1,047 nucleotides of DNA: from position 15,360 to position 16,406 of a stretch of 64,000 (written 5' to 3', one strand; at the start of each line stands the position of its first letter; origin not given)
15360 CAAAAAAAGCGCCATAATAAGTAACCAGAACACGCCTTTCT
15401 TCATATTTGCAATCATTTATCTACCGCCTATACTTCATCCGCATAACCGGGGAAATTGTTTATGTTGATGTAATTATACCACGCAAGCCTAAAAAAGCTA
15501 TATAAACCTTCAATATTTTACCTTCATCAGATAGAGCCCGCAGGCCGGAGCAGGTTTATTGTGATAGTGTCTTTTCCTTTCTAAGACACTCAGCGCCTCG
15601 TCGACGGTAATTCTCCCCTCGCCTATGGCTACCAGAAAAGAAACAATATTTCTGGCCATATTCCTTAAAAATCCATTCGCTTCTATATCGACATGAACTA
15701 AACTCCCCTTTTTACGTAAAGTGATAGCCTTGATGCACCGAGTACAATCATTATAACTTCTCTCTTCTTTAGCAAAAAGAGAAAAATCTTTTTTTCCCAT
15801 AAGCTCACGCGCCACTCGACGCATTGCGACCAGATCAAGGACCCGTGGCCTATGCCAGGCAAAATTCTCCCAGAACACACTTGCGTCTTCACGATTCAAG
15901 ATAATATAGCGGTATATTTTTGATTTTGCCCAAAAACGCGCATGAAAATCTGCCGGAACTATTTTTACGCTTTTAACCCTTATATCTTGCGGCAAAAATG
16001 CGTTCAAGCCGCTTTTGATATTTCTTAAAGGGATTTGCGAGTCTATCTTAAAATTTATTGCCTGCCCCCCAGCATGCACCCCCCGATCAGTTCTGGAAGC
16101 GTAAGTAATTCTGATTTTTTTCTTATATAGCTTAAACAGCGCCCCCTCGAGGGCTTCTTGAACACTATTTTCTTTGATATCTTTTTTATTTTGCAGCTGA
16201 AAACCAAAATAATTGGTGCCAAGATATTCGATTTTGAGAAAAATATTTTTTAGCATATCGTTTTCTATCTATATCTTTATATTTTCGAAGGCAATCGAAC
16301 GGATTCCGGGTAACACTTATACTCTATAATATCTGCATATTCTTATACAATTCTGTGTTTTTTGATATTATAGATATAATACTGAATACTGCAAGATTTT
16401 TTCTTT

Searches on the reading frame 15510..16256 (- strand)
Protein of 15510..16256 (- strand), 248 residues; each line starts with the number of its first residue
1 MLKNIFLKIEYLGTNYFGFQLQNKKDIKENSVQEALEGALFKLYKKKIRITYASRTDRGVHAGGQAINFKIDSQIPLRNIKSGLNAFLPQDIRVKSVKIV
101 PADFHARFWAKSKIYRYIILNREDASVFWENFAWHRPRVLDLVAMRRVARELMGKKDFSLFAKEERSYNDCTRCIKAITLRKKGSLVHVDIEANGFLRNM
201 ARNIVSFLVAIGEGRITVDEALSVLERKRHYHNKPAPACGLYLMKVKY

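Call 11: search_protein_families(library=ncbifam, proteins=[window:15510-16256:-])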
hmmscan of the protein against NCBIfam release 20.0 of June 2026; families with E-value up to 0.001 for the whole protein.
window:15510-16256:- (248 aa): 3 families
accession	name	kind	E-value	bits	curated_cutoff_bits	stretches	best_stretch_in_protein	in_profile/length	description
TIGR00071.1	hisT_truA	equivalog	2e-58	197.8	142.85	1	4-243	2-228/228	tRNA pseudouridine(38-40) synthase TruA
NF000622.1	PRK00021.3-3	equivalog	2.2e-27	96.2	308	1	8-248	4-227/265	tRNA pseudouridine(38-40) synthase TruA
TIGR03936.1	sam_1_link_chp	equivalog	0.00011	22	71.9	1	48-126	45-122/209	TIGR03936 family radical SAM-associated protein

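Call 12: search_protein_families(library=pfam, proteins=[window:15510-16256:-], max_evalue=0.01)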
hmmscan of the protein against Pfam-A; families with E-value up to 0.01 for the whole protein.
window:15510-16256:- (248 aa): 3 families
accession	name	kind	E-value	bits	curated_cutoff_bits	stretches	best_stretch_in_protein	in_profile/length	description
PF01416.25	PseudoU_synth_1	-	4.9e-35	120.7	23.3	2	149-248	2-107/108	tRNA pseudouridine synthase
PF10105.14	DUF2344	-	0.00075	19.9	23.8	1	47-153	44-126/176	Uncharacterized protein conserved in bacteria (DUF2344)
PF08529.16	NusA_N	-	0.0084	16.8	23.8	0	20-49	8-37/119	NusA N-terminal domain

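Call 21: find_homologous_proteins(query=window:15510-16256:-)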
Query window:15510-16256:- (248 aa): 489 proteins with E <= 0.001 among 839 candidates; the best 120 are listed.
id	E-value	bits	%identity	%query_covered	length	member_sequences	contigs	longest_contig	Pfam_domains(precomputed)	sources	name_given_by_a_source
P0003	9.6e-162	554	100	100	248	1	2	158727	PF01416.26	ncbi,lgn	ncbi:MAG: tRNA pseudouridine(38-40) synthase TruA [Candidatus Omnitrophota bacterium]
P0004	2.2e-109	383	68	100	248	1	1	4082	PF01416.26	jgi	-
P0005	2.0e-106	373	66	100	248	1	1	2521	PF01416.26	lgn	-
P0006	5.5e-106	372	65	100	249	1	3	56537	PF01416.26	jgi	jgi:tRNA pseudouridine38-40 synthase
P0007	4.0e-105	369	66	100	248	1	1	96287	PF01416.26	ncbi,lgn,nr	ncbi:MAG: tRNA pseudouridine(38-40) synthase TruA [Candidatus Omnitrophota bacterium]|nr:tRNA pseudo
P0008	1.1e-102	361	63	100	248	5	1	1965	PF10105.15,PF01416.26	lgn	-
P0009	1.1e-102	361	66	100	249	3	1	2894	PF01416.26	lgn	-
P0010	1.2e-101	358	64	100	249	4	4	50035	PF01416.26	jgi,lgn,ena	jgi:tRNA pseudouridine38-40 synthase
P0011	2.1e-100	353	65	100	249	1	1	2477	PF01416.26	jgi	jgi:tRNA pseudouridine38-40 synthase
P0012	1.1e-99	351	64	100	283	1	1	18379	PF01416.26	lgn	-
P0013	6.9e-99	348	63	100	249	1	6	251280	PF01416.26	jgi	-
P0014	1.8e-98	347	64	100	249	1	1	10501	PF01416.26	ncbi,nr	ncbi:MAG: tRNA pseudouridine(38-40) synthase TruA [Candidatus Omnitrophica bacterium]|nr:tRNA pseudo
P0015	4.2e-98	346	63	100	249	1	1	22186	PF01416.26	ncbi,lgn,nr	ncbi:MAG: tRNA pseudouridine(38-40) synthase TruA [Candidatus Omnitrophica bacterium]|nr:tRNA pseudo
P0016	1.1e-97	344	61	100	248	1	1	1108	PF10105.15,PF01416.26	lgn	-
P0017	6.6e-97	342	62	100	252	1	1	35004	PF01416.26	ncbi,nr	ncbi:MAG: tRNA pseudouridine(38-40) synthase TruA [Candidatus Omnitrophica bacterium]|nr:tRNA pseudo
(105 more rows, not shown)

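Call 23: find_encoding_contigs(protein=P0007, flank=6000, max_places=2)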
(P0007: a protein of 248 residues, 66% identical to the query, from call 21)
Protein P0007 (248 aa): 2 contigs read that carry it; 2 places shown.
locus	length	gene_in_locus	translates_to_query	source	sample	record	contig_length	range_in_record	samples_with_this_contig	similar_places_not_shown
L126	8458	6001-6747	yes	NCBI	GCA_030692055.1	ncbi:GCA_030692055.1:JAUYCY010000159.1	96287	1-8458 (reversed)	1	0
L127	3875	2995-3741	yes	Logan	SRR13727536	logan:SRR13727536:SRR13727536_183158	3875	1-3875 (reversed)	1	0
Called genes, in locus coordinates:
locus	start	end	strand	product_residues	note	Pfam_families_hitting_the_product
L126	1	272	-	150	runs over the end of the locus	-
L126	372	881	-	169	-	-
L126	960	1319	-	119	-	-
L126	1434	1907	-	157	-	-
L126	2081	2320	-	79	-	-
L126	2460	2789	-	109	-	-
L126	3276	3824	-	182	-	-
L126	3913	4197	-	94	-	PF01541:GIY-YIG (weak), PF20815:GIY_YIG_2 (faint)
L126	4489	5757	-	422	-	-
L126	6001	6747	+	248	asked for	PF01416:PseudoU_synth_1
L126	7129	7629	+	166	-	-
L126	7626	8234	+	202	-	PF23023:Anti-Pycsar_Apyc1 (weak), PF00753:Lactamase_B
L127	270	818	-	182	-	-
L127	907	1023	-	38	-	-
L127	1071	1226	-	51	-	-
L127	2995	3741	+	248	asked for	PF01416:PseudoU_synth_1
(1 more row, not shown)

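Call 24: find_encoding_contigs(protein=P0006, flank=6000, max_places=2)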
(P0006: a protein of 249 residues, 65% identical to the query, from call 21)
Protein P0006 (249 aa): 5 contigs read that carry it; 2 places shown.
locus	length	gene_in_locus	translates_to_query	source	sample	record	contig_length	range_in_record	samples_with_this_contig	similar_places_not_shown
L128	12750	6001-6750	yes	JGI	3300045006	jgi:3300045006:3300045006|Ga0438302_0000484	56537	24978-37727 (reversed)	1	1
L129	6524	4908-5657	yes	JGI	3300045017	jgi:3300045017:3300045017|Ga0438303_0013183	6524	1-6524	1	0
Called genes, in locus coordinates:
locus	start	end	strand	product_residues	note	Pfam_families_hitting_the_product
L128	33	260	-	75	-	PF14384:BrnA_antitoxin (weak)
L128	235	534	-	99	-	PF04365:BrnT_toxin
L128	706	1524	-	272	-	PF01936:NYN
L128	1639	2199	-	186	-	-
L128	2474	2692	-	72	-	PF20797:HepT-like_2 (faint)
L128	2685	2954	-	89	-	PF18765:Polbeta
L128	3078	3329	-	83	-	-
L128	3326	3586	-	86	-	-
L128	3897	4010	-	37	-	PF07927:HicA_toxin (weak)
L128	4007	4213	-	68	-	-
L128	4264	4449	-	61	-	-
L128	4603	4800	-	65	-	-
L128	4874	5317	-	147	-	-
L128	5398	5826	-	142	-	-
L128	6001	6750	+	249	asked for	PF01416:PseudoU_synth_1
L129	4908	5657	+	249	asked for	PF01416:PseudoU_synth_1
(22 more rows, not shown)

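Call 25: find_encoding_contigs(protein=P0013, flank=6000, max_places=2)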
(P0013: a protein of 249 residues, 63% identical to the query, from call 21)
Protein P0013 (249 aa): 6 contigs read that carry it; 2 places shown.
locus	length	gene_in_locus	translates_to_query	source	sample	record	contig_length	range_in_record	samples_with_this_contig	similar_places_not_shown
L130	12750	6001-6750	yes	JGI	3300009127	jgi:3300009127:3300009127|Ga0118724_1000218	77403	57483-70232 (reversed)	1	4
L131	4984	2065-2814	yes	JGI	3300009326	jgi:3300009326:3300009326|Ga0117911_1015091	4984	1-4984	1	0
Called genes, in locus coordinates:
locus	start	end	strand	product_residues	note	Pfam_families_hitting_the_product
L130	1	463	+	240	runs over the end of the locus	-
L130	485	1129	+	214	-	-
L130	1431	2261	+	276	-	-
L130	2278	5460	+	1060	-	PF13629:T2SS-T3SS_pil_N, PF17210:SdrD_B (faint)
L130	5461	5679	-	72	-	-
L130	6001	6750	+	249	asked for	PF01416:PseudoU_synth_1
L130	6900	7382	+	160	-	-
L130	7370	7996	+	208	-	PF23023:Anti-Pycsar_Apyc1 (faint), PF00753:Lactamase_B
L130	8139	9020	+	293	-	PF02899:Phage_int_SAM_1, PF00589:Phage_integrase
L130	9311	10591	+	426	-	PF01743:PolyA_pol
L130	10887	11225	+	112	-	PF02033:RBFA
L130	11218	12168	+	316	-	PF01368:DHH, PF02272:DHHA1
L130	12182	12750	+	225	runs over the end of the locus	PF01509:TruB_N, PF16198:TruB_C_2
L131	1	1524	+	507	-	?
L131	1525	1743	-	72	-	-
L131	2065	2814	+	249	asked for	PF01416:PseudoU_synth_1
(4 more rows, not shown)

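Call 34: find_encoding_contigs(protein=P0010, flank=10000, max_places=2)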
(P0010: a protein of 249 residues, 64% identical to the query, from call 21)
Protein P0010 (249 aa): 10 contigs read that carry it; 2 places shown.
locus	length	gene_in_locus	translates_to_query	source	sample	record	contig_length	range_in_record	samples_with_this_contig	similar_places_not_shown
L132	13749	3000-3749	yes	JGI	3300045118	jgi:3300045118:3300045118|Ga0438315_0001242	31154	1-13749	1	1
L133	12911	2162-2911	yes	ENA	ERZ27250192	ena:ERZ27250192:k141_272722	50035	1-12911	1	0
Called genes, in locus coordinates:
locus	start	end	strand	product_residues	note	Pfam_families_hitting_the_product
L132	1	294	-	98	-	?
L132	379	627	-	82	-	-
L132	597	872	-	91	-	-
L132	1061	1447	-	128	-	-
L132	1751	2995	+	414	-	PF13495:Phage_int_SAM_4, PF00589:Phage_integrase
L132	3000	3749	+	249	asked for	PF01416:PseudoU_synth_1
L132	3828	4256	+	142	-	-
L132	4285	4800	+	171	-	-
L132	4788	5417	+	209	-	PF23023:Anti-Pycsar_Apyc1 (faint), PF00753:Lactamase_B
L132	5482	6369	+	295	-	PF02899:Phage_int_SAM_1, PF13495:Phage_int_SAM_4 (weak), PF00589:Phage_integrase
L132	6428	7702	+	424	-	PF01743:PolyA_pol, PF12627:PolyA_pol_RNAbd (weak)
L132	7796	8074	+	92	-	PF04456:DUF503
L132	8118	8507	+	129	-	PF02033:RBFA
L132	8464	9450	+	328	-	PF01368:DHH, PF02272:DHHA1 (weak)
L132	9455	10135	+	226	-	PF01509:TruB_N, PF16198:TruB_C_2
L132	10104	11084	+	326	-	PF06574:FAD_syn, PF01687:Flavokinase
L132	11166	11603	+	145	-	PF02381:MraZ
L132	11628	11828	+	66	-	-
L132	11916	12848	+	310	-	PF01795:Methyltransf_5, PF13847:Methyltransf_31 (faint)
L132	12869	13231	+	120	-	-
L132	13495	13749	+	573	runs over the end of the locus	PF03717:PBP_dimer, PF00905:Transpeptidase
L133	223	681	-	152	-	-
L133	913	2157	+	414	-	PF13495:Phage_int_SAM_4, PF00589:Phage_integrase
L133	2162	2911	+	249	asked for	PF01416:PseudoU_synth_1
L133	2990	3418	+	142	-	-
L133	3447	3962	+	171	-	-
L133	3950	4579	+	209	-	PF23023:Anti-Pycsar_Apyc1 (faint), PF00753:Lactamase_B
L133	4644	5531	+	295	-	PF02899:Phage_int_SAM_1, PF13495:Phage_int_SAM_4 (weak), PF00589:Phage_integrase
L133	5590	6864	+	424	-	PF01743:PolyA_pol, PF12627:PolyA_pol_RNAbd (weak)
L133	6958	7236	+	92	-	PF04456:DUF503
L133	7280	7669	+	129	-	PF02033:RBFA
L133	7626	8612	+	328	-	PF01368:DHH, PF02272:DHHA1 (weak)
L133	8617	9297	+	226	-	PF01509:TruB_N, PF16198:TruB_C_2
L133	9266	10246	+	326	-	PF06574:FAD_syn, PF01687:Flavokinase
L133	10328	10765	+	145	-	PF02381:MraZ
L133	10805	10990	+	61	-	-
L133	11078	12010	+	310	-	PF01795:Methyltransf_5, PF13847:Methyltransf_31 (faint)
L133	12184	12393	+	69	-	-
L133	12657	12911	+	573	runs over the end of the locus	PF03717:PBP_dimer, PF00905:Transpeptidase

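Call 35: find_encoding_contigs(protein=P0006, flank=10000, max_places=1)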
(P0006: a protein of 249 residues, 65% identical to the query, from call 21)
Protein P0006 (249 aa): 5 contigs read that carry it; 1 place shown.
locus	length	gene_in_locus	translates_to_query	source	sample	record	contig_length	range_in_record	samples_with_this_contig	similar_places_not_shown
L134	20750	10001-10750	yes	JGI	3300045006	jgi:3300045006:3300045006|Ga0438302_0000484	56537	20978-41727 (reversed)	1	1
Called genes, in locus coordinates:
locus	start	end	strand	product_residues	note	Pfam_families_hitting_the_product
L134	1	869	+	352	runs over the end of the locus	PF00180:Iso_dh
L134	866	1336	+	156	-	-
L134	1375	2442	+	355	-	PF01118:Semialdhyde_dh, PF02774:Semialdhyde_dhC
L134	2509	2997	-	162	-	PF02915:Rubrerythrin, PF03405:FA_desaturase_2 (weak)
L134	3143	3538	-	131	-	PF13650:Asp_protease_2 (weak), PF13975:gag-asp_proteas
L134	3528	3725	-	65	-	PF18929:DUF5678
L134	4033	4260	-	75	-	PF14384:BrnA_antitoxin (weak)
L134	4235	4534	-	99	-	PF04365:BrnT_toxin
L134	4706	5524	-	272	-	PF01936:NYN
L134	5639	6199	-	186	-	-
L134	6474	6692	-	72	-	PF20797:HepT-like_2 (faint)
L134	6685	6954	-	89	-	PF18765:Polbeta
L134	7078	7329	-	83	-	-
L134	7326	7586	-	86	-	-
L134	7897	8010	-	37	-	PF07927:HicA_toxin (weak)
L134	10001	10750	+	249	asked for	PF01416:PseudoU_synth_1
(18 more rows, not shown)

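Call 37: search_protein_families(library=ncbifam, proteins=[L132:1751-2995:+, L133:913-2157:+])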
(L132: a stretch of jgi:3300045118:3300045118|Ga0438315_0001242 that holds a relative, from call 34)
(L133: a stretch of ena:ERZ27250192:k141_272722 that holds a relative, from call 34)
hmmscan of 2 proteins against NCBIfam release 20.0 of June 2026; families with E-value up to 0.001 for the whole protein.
L132:1751-2995:+ (414 aa): 12 families
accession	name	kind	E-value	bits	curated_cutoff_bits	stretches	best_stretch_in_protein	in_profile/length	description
TIGR02249.1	integrase_gron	subfamily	8.2e-125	416.3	265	1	90-408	2-315/315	integron integrase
NF011946.0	PRK15417.1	equivalog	1.2e-84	284.4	435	1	86-408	13-330/337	integron integrase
NF040815.2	recomb_XerA_Arch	equivalog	7.2e-50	170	220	2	326-396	187-257/263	site-specific tyrosine recombinase/integron integrase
TIGR02224.1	recomb_XerC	equivalog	3.2e-41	141.7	335.15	2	328-393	212-277/295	tyrosine recombinase XerC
TIGR02225.1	recomb_XerD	equivalog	3.6e-37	128.3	329.6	2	326-396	207-277/290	site-specific tyrosine recombinase XerD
NF001399.0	PRK00283.1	subfamily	1.2e-33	116.6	279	1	124-396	41-286/300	tyrosine recombinase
NF002331.0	PRK01287.1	subfamily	1.6e-25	89.9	371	2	330-393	248-312/365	site-specific tyrosine recombinase XerC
NF003462.0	PRK05084.1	equivalog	1.8e-16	59.8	267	2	326-396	279-347/360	tyrosine recombinase XerS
NF007371.0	PRK09871.1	subfamily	1.8e-11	44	222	1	334-392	115-173/198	tyrosine-type DNA invertase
NF007370.0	PRK09870.1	subfamily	6.1e-10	39.1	221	1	338-392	124-178/200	tyrosine-type DNA invertase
NF041502.1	integrase_1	equivalog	4.2e-06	25.8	350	1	209-397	164-364/484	site-specific integrase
NF040693.1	recomb_GmtY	equivalog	0.00082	18.7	340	1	340-392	375-431/441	gamma-mobile-trio recombinase GmtY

L133:913-2157:+ (414 aa): 12 families
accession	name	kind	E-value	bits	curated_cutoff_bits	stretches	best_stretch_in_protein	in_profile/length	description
TIGR02249.1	integrase_gron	subfamily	8.2e-125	416.3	265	1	90-408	2-315/315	integron integrase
NF011946.0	PRK15417.1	equivalog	1.2e-84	284.4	435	1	86-408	13-330/337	integron integrase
NF040815.2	recomb_XerA_Arch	equivalog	7.2e-50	170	220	2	326-396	187-257/263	site-specific tyrosine recombinase/integron integrase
TIGR02224.1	recomb_XerC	equivalog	3.2e-41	141.7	335.15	2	328-393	212-277/295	tyrosine recombinase XerC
TIGR02225.1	recomb_XerD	equivalog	3.6e-37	128.3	329.6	2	326-396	207-277/290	site-specific tyrosine recombinase XerD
NF001399.0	PRK00283.1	subfamily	1.2e-33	116.6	279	1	124-396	41-286/300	tyrosine recombinase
NF002331.0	PRK01287.1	subfamily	1.6e-25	89.9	371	2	330-393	248-312/365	site-specific tyrosine recombinase XerC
NF003462.0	PRK05084.1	equivalog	1.8e-16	59.8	267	2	326-396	279-347/360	tyrosine recombinase XerS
NF007371.0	PRK09871.1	subfamily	1.8e-11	44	222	1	334-392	115-173/198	tyrosine-type DNA invertase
NF007370.0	PRK09870.1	subfamily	6.1e-10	39.1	221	1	338-392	124-178/200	tyrosine-type DNA invertase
NF041502.1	integrase_1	equivalog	4.2e-06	25.8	350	1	209-397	164-364/484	site-specific integrase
NF040693.1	recomb_GmtY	equivalog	0.00082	18.7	340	1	340-392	375-431/441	gamma-mobile-trio recombinase GmtY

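Call 38: search_protein_families(library=pfam, proteins=[L132:1751-2995:+], max_evalue=0.01)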
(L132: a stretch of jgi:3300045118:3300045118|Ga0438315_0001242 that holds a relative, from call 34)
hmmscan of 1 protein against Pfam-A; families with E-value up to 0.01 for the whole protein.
L132:1751-2995:+ (414 aa): 2 families
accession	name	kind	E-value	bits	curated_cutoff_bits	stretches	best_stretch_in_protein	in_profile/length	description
PF00589.27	Phage_integrase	-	5.5e-37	127.6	27.1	1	198-394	6-169/172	Phage integrase family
PF13495.12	Phage_int_SAM_4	-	3.3e-24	85.5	27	2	90-177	2-84/85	Phage integrase, N-terminal SAM-like domain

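Call 52: search_solved_structures(query=L132:1751-2995:+, show_alignments=1, max_evalue=1e-10)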
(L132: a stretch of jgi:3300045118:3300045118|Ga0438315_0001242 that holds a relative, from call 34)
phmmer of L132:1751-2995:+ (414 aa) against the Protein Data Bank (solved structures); distinct sequences matched with E-value up to 1e-10: 6.
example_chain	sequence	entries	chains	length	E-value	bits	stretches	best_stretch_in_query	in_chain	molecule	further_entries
2a3v_A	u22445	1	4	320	5.6e-77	262.7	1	92-406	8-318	site-specific recombinase IntI4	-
5hxy_A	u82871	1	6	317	7e-30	107.7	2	326-393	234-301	Tyrosine recombinase XerA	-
4a8e_A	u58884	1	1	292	1.3e-27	100.2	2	326-394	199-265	PROBABLE TYROSINE RECOMBINASE XERC-LIKE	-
1a0p_A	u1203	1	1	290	1.1e-14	57.6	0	325-395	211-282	SITE-SPECIFIC RECOMBINASE XERD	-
5dcf_A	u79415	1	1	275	1.5e-14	57.2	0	323-396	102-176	Tyrosine recombinase XerD,DNA translocase FtsK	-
9i5v_14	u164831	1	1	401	6.8e-13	51.7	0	334-394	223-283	Ribosome-associated translation inhibitor RaiA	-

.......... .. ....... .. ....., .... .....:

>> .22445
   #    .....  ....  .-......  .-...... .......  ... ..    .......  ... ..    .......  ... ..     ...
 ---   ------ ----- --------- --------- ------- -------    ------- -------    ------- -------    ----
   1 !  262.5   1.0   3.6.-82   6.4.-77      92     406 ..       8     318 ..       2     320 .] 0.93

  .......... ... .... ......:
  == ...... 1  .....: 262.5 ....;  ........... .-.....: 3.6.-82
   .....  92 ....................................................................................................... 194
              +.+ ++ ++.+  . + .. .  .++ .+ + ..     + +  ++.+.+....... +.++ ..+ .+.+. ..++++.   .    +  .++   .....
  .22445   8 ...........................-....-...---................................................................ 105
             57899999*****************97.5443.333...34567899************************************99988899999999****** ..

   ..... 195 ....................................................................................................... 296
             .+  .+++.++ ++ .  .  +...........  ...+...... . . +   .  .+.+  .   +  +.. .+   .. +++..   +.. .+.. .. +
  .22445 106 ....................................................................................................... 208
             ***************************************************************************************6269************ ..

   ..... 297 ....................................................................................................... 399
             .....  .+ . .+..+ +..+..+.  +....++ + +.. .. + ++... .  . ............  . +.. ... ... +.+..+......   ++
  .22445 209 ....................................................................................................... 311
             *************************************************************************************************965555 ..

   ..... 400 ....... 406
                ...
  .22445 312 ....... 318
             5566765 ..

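Call 53: find_homologous_proteins(query=L132:1751-2995:+, max_evalue=1e-30)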
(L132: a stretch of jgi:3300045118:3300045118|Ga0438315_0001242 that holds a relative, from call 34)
Query L132:1751-2995:+ (414 aa): 8000 proteins with E <= 1e-30 among 8000 candidates; the best 120 are listed.
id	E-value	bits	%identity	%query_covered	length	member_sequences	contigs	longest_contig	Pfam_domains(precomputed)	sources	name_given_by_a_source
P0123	1.7e-269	911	100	100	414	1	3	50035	PF13495.13,PF00589.28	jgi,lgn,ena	jgi:integron integrase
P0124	1.3e-236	803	87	100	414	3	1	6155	PF13495.13,PF00589.28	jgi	jgi:integron integrase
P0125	5.0e-235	798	86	100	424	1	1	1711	PF13495.13,PF00589.28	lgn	-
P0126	5.1e-225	765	82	100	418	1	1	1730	PF13495.13,PF00589.28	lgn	-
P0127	7.5e-225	764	83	100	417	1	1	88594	PF13495.13,PF00589.28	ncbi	ncbi:MAG: integron integrase [Candidatus Omnitrophota bacterium]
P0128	1.6e-206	704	75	99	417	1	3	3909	PF13495.13,PF00589.28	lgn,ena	-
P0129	8.6e-206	702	75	99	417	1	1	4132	PF13495.13,PF00589.28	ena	-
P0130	3.0e-201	687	73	100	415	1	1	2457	PF13495.13,PF00589.28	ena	-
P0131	1.6e-196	671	71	99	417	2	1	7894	PF13495.13,PF00589.28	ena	-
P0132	2.4e-195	667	72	99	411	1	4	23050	PF13495.13,PF00589.28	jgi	jgi:integron integrase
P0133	4.4e-195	666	73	99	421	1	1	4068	PF13495.13,PF00589.28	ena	-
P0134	5.2e-190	650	72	97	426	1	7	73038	PF13495.13,PF00589.28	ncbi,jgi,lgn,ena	-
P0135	3.9e-182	624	67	99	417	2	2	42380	PF13495.13,PF00589.28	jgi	-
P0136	5.9e-181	620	67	99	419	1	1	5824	PF13495.13,PF00589.28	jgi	jgi:integron integrase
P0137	1.0e-171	589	63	100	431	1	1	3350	PF13495.13,PF00589.28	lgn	-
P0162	2.7e-165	568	63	98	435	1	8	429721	PF13495.13,PF00589.28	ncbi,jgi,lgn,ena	jgi:integron integrase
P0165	4.4e-165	568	59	100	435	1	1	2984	PF13495.13,PF00589.28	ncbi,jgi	-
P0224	4.8e-162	558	59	99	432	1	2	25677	PF13495.13,PF00589.28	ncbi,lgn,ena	-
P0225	5.5e-162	557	59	99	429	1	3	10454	PF13495.13,PF00589.28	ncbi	-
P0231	1.0e-161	556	61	100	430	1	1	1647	PF13495.13,PF00589.28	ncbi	-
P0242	2.2e-161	555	60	99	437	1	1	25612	PF13495.13,PF00589.28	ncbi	-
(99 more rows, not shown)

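Call 54: find_encoding_contigs(protein=P0127, flank=8000, max_places=1)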
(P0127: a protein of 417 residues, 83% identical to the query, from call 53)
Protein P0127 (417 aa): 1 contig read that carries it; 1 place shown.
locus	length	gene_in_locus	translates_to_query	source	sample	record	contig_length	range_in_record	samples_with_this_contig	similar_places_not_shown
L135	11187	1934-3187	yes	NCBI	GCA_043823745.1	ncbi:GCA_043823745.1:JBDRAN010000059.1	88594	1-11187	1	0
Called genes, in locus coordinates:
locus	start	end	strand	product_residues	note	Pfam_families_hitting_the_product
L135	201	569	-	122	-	-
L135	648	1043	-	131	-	-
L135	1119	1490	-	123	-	-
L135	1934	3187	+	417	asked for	PF13495:Phage_int_SAM_4, PF00589:Phage_integrase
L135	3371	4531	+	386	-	PF05958:tRNA_U5-meth_tr, PF03602:Cons_hypoth95 (weak), PF05175:MTS, PF09445:Methyltransf_15 (weak), PF13649:Methyltransf_25 (weak), PF13847:Methyltransf_31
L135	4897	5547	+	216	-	-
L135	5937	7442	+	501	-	PF00501:AMP-binding, PF13193:AMP-binding_C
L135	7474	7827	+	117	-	PF05635:23S_rRNA_IVP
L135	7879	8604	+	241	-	PF01048:PNP_UDP_1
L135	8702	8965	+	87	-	PF11084:DUF2621 (weak)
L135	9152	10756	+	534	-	PF02558:ApbA, PF08546:ApbA_C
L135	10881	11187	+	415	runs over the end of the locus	PF00109:ketoacyl-synt, PF02801:Ketoacyl-synt_C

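Call 55: find_encoding_contigs(protein=P0132, flank=8000, max_places=1)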
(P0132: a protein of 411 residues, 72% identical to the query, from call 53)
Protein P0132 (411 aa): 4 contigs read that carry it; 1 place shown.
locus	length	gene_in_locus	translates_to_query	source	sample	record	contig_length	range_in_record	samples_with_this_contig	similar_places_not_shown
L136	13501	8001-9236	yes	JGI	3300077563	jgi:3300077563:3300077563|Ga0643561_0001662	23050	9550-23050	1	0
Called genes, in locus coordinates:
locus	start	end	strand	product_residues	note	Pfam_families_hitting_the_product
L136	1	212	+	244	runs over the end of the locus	PF00106:adh_short, PF01370:Epimerase (weak), PF08659:KR, PF13561:adh_short_C2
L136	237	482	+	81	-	PF00550:PP-binding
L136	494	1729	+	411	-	PF00109:ketoacyl-synt, PF02801:Ketoacyl-synt_C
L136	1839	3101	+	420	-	PF00330:Aconitase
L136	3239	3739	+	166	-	PF00694:Aconitase_C, PF06434:Aconitase_2_N (weak)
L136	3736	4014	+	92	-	PF20660:DUF6812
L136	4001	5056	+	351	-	PF00180:Iso_dh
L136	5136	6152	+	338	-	PF01118:Semialdhyde_dh, PF02774:Semialdhyde_dhC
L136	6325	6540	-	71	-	PF10049:DUF2283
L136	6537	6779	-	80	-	-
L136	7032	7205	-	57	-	-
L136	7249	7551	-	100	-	-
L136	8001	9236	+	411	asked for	PF13495:Phage_int_SAM_4, PF00589:Phage_integrase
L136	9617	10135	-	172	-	-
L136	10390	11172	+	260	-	PF01416:PseudoU_synth_1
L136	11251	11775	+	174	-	-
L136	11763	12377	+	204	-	PF00753:Lactamase_B, PF23023:Anti-Pycsar_Apyc1 (faint)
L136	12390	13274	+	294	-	PF02899:Phage_int_SAM_1, PF00589:Phage_integrase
